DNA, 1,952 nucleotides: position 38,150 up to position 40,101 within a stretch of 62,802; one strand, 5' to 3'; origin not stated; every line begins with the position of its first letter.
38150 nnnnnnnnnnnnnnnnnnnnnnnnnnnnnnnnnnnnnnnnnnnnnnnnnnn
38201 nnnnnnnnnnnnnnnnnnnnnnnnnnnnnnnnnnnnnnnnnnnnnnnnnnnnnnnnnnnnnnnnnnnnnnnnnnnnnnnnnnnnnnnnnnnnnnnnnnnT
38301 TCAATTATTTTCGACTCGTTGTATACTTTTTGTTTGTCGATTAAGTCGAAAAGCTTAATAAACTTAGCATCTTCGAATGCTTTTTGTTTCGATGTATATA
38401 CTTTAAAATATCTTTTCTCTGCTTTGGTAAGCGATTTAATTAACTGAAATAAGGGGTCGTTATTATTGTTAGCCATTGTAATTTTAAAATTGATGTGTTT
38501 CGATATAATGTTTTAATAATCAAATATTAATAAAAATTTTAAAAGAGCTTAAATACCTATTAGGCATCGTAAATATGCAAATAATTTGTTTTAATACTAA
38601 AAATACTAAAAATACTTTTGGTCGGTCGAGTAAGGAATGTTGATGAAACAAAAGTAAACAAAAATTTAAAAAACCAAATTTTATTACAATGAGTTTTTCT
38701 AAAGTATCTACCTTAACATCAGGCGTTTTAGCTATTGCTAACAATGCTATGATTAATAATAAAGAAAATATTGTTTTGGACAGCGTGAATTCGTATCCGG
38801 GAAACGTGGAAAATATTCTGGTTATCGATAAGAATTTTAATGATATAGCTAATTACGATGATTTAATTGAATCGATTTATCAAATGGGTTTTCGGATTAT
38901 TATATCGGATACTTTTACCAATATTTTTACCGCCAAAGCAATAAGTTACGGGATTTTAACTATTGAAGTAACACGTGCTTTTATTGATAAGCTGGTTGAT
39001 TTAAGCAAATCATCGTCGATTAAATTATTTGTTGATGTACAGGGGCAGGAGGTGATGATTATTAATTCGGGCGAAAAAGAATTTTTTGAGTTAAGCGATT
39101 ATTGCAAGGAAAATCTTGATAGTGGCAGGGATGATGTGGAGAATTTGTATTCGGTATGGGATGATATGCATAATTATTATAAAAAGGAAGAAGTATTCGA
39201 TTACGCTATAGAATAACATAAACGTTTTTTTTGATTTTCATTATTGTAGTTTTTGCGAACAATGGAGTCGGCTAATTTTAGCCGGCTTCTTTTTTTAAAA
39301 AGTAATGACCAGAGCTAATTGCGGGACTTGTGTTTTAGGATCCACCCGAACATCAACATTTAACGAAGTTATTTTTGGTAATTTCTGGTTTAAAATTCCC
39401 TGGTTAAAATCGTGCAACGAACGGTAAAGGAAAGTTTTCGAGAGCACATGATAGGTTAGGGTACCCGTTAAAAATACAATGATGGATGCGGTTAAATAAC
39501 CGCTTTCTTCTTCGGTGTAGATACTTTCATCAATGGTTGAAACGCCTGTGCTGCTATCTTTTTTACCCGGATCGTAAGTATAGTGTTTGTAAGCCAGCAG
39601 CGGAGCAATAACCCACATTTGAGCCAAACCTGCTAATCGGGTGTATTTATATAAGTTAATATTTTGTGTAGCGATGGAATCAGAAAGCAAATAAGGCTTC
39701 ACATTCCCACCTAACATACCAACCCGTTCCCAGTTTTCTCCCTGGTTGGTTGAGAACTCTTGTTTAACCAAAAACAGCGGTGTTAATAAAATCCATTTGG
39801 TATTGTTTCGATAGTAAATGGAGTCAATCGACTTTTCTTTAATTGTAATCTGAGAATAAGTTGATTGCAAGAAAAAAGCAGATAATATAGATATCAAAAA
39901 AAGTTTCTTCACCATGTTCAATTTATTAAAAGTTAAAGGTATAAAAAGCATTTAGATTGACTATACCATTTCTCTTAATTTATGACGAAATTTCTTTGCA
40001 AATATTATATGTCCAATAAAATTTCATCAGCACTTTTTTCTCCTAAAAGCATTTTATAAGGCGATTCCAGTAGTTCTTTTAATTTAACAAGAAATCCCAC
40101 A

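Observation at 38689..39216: Stand-alone, catalytically stripped LeuD homolog (candidate pseudoenzyme)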

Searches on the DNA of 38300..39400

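Call 34: search_rna_families(source=window, start=38300, end=39400, threshold=evalue, max_evalue=1)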
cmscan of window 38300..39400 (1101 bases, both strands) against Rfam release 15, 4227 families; matches with E-value up to 1: 2.
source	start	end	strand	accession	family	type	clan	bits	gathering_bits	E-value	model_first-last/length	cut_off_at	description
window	39204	39293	+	RF00033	MicF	Gene; antisense;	-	25.3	79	0.38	1-94/94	no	MicF RNA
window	38532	38558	-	RF00066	U7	Gene; snRNA;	-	20.8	34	0.073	1-62/62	no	U7 small nuclear RNA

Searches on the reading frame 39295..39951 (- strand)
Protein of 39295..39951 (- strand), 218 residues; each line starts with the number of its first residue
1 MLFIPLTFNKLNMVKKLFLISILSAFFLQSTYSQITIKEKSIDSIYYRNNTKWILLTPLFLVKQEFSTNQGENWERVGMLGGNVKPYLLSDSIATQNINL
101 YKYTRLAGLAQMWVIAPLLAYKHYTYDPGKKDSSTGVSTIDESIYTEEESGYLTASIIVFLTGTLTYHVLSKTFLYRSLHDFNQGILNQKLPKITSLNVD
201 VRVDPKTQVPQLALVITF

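Call 3: search_protein_families(library=pfam, proteins=[window:39295-39951:-], max_evalue=1)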
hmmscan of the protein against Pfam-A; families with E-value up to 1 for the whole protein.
window:39295-39951:- (218 aa): 1 family
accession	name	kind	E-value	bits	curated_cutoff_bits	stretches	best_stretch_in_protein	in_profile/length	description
PF02012.26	BNR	-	0.14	12.6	27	1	66-76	2-12/12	BNR/Asp-box repeat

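Call 4: search_protein_families(library=ncbifam, proteins=[window:39295-39951:-], max_evalue=1)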
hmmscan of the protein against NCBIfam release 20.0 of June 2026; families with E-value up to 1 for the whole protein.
window:39295-39951:- (218 aa): 1 family
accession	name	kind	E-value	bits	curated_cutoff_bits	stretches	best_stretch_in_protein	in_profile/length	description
NF033863.1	immun_TipC_fam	subfamily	0.2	11.8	30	1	15-74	2-60/198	TipC family immunity protein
